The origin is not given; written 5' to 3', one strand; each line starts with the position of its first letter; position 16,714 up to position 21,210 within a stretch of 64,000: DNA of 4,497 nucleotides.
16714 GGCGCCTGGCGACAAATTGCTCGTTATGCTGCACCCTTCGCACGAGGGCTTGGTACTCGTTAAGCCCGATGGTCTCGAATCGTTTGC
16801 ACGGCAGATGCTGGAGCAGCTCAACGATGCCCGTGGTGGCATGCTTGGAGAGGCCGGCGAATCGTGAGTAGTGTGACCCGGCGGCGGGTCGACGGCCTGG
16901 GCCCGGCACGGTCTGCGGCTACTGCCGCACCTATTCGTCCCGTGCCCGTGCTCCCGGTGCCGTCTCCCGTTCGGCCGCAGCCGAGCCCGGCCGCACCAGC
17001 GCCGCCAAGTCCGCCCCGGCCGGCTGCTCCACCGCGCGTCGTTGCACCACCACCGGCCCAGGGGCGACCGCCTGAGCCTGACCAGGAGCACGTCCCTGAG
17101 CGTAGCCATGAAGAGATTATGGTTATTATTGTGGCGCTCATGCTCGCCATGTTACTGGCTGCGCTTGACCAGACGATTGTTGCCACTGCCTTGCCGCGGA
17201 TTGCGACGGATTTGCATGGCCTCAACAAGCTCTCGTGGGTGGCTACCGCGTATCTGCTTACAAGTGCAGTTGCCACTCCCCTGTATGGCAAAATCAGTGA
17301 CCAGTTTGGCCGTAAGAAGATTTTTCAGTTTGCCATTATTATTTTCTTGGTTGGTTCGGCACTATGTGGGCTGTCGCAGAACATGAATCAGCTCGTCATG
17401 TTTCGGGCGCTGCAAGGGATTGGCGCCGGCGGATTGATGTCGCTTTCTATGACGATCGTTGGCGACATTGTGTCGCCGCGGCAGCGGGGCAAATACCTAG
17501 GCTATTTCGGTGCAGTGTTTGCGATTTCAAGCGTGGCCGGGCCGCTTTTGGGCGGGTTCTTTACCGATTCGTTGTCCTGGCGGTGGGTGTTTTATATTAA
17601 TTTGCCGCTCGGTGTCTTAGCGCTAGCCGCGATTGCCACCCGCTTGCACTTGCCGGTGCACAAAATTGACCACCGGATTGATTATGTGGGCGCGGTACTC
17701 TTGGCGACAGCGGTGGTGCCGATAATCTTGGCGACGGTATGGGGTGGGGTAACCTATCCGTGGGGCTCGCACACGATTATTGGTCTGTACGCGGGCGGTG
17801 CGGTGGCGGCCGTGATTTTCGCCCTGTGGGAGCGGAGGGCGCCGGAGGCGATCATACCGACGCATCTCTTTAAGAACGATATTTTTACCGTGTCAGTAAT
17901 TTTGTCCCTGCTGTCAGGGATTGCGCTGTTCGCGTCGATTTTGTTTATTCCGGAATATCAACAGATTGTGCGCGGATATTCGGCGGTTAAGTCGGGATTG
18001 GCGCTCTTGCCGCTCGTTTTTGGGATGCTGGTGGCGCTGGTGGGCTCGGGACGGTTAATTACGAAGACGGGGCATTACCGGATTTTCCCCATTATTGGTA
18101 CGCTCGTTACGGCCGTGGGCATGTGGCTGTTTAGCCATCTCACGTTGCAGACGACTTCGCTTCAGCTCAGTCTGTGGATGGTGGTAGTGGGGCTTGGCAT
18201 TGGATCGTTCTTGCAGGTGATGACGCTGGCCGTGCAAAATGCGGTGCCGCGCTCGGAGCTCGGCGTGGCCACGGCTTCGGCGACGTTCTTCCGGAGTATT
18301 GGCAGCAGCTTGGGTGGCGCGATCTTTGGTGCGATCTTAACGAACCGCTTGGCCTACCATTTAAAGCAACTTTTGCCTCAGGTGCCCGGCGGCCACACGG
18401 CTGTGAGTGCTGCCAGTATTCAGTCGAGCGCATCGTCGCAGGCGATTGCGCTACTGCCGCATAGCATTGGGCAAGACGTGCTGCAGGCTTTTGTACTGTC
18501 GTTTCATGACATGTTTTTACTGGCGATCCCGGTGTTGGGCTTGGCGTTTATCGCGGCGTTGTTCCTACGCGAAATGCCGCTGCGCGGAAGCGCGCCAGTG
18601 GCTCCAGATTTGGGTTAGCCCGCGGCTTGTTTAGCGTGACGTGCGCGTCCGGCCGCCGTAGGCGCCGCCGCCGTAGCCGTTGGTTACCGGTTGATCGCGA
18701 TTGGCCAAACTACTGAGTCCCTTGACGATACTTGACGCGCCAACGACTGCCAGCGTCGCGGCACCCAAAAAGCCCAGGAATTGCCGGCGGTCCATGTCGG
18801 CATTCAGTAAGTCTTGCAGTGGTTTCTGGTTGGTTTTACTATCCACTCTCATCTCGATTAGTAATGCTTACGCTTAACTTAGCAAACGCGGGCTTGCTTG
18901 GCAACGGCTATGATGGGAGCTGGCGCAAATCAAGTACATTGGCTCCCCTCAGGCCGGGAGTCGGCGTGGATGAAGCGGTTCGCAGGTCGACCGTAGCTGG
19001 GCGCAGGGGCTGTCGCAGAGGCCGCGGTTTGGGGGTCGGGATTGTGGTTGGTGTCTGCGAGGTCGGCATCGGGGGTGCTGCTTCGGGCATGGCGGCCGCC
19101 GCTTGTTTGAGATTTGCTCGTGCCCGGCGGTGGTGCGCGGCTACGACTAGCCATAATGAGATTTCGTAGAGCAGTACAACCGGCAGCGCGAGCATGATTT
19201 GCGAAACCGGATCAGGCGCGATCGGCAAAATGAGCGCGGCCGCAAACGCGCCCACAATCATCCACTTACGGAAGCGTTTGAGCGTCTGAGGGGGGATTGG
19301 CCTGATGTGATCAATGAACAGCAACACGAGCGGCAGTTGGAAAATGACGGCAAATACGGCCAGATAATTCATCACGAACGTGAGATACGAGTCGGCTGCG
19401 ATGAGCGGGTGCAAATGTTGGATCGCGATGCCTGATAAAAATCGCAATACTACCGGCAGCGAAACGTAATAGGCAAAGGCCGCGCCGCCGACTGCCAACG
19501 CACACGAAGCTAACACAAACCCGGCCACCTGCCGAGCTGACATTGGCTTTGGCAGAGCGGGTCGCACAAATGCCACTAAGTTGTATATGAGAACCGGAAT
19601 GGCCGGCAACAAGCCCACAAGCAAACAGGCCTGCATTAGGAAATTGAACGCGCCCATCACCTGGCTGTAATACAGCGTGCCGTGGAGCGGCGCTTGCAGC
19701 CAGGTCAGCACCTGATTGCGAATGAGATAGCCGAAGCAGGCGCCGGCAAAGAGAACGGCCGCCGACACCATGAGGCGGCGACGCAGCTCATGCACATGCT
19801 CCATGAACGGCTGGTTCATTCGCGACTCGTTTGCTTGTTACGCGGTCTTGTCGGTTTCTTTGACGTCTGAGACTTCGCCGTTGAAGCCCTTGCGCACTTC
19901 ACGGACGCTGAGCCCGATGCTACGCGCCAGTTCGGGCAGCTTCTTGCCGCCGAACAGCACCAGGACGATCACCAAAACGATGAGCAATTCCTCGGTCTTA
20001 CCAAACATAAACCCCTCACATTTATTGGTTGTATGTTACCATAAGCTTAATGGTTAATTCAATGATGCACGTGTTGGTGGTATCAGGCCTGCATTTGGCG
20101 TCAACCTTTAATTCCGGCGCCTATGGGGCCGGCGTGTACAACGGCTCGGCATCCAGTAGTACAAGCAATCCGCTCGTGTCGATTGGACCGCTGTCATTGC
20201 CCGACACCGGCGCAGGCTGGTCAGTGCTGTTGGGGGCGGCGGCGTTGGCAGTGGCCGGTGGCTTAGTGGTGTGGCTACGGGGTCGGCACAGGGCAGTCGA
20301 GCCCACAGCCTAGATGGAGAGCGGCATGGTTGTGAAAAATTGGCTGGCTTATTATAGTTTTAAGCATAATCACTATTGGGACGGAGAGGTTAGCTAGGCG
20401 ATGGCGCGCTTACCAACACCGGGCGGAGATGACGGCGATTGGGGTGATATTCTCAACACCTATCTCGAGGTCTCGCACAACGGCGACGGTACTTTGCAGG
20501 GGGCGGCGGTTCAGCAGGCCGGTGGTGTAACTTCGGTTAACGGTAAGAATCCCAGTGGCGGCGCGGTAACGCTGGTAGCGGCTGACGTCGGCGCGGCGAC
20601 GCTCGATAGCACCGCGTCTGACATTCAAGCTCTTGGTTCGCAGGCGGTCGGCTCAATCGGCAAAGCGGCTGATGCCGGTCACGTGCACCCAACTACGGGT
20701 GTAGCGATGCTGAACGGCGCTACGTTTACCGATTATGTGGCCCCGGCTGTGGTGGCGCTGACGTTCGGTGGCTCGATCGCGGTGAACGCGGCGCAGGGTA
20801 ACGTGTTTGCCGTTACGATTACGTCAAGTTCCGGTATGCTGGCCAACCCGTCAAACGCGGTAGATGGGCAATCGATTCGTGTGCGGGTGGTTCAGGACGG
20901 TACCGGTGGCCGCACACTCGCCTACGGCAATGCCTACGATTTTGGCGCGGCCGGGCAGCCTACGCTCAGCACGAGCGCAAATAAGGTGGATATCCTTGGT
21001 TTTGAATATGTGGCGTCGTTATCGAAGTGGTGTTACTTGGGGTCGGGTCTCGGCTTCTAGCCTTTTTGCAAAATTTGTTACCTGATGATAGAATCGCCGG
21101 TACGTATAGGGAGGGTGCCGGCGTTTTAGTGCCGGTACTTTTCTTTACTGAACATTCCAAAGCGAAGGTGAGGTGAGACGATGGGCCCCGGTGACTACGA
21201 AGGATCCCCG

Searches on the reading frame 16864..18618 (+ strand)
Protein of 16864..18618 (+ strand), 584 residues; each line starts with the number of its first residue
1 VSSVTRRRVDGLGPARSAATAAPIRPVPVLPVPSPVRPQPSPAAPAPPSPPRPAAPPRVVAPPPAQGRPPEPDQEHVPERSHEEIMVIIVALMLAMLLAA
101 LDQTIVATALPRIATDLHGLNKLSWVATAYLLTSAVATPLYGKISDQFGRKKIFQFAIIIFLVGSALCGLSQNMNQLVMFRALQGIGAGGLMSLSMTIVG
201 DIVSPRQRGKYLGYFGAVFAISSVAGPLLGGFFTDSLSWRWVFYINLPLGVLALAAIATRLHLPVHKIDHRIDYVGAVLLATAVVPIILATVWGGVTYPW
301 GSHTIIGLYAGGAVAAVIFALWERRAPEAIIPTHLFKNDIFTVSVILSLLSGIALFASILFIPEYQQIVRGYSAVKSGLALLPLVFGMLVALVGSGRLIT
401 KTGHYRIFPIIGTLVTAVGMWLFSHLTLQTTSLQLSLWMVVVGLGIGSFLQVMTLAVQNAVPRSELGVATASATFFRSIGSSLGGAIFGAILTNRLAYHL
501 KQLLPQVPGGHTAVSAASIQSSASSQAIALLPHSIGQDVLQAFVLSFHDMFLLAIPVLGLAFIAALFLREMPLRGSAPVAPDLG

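Call 23: search_protein_families(library=pfam, proteins=[window:16864-18618:+], max_evalue=0.00001)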
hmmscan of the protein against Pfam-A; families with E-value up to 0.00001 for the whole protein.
window:16864-18618:+ (584 aa): 3 families
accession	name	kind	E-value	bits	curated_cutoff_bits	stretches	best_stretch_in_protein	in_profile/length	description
PF07690.21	MFS_1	-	9e-55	186.4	33.4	1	92-484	1-346/347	Major Facilitator Superfamily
PF06609.19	TRI12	-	9.9e-23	80.8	23.2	1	103-510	60-483/599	Fungal trichothecene efflux pump (TRI12)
PF00083.30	Sugar_tr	-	3.9e-14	52.8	22.3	1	123-256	48-187/452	Sugar (and other) transporter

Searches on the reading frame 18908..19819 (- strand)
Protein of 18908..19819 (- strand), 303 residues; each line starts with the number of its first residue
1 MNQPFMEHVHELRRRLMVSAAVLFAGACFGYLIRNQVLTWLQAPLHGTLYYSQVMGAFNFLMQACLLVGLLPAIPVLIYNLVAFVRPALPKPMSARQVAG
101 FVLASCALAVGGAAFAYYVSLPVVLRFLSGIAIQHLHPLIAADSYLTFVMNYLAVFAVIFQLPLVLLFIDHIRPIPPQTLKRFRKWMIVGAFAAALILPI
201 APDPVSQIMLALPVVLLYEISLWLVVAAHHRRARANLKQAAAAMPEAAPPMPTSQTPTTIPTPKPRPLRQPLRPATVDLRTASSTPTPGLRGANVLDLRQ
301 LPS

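Call 23: search_protein_families(library=pfam, proteins=[window:18908-19819:-], max_evalue=0.00001)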
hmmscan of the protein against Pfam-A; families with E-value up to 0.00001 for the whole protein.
window:18908-19819:- (303 aa): 1 family
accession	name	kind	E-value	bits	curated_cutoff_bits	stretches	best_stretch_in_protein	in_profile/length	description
PF00902.23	TatC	-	2.1e-47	162.1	25.1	1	7-213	1-208/208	Sec-independent protein translocase protein (TatC)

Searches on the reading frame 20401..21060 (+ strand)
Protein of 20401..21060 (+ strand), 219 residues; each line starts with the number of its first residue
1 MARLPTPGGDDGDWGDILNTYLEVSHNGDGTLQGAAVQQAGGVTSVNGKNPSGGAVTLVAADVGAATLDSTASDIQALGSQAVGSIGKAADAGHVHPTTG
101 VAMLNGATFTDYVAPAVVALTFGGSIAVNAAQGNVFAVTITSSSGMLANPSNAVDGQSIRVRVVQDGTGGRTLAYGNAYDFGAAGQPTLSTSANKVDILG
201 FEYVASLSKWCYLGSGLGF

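Call 23: search_protein_families(library=pfam, proteins=[window:20401-21060:+], max_evalue=0.00001)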
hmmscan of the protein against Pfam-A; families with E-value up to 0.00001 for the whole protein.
window:20401-21060:+ (219 aa): 0 families

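Call 58: search_protein_families(library=pfam, proteins=[window:20401-21060:+], max_evalue=5)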
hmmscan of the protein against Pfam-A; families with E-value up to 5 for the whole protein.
window:20401-21060:+ (219 aa): 2 families
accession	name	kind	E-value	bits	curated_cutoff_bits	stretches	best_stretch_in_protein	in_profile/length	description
PF16917.10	BPL_LplA_LipB_2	-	0.23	11.5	27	1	49-169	14-133/183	Biotin/lipoate A/B protein ligase family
PF05834.18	Lycopene_cycl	-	1.3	8.5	23.4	1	76-121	252-294/380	Lycopene cyclase protein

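Call 64: search_protein_families(library=phrogs, proteins=[window:20401-21060:+], max_evalue=0.01)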
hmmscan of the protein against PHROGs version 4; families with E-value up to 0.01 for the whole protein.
window:20401-21060:+ (219 aa): 3 families
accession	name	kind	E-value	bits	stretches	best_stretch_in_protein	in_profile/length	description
phrog_4757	-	unknown function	1.5e-06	28.7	1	25-205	167-346/359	-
phrog_19976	-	tail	0.0011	19.4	1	119-204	157-241/256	tail assembly protein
phrog_34656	-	unknown function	0.0047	17.8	1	125-212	101-191/200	-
